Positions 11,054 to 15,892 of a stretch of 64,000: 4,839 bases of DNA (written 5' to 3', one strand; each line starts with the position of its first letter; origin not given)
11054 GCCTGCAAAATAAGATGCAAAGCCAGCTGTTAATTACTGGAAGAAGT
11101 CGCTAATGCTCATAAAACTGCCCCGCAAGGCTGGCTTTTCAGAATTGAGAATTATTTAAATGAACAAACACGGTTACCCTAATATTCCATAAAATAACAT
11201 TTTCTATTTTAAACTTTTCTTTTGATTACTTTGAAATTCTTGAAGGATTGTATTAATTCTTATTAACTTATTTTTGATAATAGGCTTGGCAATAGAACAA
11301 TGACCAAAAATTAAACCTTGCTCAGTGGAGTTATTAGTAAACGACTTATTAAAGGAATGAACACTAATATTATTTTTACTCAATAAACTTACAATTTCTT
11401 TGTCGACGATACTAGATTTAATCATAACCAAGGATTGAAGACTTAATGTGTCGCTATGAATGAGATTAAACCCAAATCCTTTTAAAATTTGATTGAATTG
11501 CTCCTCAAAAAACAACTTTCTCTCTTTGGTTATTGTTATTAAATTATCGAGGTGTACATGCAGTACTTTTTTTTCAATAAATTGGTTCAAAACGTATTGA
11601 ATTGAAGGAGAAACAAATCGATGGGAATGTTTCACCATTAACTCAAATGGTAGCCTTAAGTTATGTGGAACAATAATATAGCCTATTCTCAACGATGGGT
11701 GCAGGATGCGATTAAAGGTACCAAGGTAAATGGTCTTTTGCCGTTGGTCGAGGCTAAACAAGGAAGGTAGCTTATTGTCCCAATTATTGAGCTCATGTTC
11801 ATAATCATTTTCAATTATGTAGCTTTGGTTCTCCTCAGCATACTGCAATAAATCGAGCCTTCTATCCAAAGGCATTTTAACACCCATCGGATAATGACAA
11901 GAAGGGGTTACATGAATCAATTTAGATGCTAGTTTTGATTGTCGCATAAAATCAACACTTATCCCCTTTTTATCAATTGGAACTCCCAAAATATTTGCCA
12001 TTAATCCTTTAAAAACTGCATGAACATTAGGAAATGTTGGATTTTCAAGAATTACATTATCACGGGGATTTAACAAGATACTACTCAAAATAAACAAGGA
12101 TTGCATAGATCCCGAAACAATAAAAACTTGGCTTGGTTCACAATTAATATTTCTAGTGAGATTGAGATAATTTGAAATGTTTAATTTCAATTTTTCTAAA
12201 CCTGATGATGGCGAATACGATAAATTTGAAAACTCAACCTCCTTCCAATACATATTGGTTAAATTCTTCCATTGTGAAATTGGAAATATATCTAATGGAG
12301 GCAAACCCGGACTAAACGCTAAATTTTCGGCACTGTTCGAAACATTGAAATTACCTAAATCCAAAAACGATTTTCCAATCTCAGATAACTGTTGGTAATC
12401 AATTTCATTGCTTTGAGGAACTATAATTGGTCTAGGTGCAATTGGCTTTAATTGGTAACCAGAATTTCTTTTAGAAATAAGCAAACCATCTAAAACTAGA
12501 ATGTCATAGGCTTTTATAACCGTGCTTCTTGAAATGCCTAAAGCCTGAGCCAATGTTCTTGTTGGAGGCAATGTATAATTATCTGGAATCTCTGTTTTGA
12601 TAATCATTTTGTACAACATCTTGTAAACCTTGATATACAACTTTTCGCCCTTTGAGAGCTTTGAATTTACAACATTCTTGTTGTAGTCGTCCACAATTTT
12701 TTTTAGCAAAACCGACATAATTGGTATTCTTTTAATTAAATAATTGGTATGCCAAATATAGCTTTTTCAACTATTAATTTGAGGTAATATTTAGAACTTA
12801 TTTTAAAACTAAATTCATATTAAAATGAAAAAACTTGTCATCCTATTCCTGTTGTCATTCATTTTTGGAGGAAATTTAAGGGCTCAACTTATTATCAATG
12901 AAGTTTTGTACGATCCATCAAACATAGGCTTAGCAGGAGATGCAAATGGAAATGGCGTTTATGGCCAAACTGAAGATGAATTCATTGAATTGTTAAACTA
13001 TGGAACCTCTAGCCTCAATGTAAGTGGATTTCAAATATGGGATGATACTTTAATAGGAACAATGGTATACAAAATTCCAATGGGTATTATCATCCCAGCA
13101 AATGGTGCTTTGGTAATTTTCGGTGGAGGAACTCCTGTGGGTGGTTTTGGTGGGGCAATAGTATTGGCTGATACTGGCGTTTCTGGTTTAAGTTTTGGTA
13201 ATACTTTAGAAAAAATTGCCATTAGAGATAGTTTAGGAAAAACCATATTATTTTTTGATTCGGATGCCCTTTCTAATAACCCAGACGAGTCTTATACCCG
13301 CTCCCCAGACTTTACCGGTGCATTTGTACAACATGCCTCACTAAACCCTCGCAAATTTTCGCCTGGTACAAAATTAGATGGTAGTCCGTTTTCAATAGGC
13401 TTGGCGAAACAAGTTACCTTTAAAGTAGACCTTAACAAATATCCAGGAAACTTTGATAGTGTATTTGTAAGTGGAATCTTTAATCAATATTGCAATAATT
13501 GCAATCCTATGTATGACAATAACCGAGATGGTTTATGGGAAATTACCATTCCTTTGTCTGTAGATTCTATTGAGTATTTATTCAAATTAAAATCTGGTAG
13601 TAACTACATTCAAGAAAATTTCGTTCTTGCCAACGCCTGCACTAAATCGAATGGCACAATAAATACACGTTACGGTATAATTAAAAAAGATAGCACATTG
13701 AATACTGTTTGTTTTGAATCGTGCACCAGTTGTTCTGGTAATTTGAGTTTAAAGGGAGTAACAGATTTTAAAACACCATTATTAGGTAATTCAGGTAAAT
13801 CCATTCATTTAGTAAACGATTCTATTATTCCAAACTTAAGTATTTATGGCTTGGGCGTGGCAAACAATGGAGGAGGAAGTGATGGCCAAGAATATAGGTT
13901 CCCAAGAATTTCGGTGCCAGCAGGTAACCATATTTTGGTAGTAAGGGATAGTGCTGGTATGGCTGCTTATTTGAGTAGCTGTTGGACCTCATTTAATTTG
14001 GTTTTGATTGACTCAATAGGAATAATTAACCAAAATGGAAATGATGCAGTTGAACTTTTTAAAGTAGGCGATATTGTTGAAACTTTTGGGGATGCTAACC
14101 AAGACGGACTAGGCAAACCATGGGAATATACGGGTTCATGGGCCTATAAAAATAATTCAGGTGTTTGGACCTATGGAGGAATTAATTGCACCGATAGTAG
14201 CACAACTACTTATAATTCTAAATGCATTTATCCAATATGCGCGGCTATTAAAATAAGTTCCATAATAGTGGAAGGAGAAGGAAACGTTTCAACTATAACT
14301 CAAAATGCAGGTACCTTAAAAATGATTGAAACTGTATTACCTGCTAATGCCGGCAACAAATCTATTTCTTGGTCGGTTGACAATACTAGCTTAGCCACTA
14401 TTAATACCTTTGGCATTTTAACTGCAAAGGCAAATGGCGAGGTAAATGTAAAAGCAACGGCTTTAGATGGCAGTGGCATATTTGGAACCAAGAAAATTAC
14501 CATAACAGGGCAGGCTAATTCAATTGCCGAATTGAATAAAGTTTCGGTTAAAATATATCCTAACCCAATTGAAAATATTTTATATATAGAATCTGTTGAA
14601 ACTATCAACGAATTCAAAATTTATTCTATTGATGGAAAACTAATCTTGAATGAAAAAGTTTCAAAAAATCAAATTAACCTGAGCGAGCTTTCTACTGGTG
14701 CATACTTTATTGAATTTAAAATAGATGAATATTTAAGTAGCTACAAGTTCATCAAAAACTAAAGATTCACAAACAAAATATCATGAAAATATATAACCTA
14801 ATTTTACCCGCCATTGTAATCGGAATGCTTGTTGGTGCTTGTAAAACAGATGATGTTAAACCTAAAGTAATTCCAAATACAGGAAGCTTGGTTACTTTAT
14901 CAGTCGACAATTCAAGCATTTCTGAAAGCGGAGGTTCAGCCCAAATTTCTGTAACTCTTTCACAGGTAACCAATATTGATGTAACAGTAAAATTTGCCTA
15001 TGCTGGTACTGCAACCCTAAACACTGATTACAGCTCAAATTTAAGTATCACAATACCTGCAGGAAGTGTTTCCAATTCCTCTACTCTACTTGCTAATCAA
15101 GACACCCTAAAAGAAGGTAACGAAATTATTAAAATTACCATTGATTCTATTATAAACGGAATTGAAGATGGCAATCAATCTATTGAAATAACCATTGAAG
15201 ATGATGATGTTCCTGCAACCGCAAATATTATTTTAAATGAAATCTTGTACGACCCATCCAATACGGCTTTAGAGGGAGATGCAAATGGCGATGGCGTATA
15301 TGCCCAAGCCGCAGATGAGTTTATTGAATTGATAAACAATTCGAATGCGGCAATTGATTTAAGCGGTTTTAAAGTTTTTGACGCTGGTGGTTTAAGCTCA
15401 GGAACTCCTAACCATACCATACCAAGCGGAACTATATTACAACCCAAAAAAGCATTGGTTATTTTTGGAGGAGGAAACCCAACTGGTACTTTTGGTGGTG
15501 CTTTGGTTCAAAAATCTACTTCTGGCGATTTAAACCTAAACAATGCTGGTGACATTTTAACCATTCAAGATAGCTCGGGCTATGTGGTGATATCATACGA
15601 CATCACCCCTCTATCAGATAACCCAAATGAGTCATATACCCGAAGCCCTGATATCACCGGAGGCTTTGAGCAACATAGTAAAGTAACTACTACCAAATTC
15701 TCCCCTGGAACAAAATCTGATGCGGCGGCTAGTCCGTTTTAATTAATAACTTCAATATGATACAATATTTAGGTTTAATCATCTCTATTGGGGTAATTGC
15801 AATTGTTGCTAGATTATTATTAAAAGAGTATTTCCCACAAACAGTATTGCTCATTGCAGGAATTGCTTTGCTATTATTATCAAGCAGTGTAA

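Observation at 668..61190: Strongly over-represented DNA word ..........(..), family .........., in intergenic DNA and in several reading frames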

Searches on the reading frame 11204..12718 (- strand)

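Call 28: search_protein_families(library=pfam, proteins=[window:11204-12718:-])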
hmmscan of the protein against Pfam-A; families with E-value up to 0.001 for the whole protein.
window:11204-12718:- (504 aa): 4 families
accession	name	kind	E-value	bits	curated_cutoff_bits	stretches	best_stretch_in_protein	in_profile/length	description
PF00155.27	Aminotran_1_2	-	8.7e-13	48.6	19.7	1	165-423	35-301/361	Aminotransferase class I and II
PF00392.27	GntR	-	1.6e-10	40.9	27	1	28-87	2-61/64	Bacterial regulatory proteins, gntR family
PF13730.12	HTH_36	-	0.00027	21.1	25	1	46-80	21-55/55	Helix-turn-helix domain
PF08279.18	HTH_11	-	0.00044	20.5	25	1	54-89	19-55/55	HTH domain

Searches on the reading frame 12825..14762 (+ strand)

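Call 8: search_protein_families(library=ncbifam, proteins=[window:12825-14762:+])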
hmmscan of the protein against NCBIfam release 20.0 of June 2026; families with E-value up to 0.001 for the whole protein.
window:12825-14762:+ (645 aa): 1 family
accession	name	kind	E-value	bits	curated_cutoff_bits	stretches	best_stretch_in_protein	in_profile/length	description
TIGR04183.1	Por_Secre_tail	domain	7.9e-11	41.8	23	1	577-645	1-72/72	T9SS type A sorting domain-containing protein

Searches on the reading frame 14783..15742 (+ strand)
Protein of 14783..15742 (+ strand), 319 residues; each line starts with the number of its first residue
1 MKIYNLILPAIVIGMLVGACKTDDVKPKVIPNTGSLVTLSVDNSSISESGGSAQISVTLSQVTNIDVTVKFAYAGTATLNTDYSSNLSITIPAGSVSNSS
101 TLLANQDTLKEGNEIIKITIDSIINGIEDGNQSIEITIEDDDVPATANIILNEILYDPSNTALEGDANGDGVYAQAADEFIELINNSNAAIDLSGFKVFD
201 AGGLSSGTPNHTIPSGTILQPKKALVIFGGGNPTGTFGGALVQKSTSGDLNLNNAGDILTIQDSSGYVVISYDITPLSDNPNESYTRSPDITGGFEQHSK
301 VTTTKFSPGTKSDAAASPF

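Call 28: search_protein_families(library=pfam, proteins=[window:14783-15742:+])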
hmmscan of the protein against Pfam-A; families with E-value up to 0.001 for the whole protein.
window:14783-15742:+ (319 aa): 1 family
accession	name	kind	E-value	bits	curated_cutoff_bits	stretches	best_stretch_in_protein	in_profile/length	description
PF00932.25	LTD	-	5.7e-16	59.3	34.3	1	144-273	3-106/109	Lamin Tail Domain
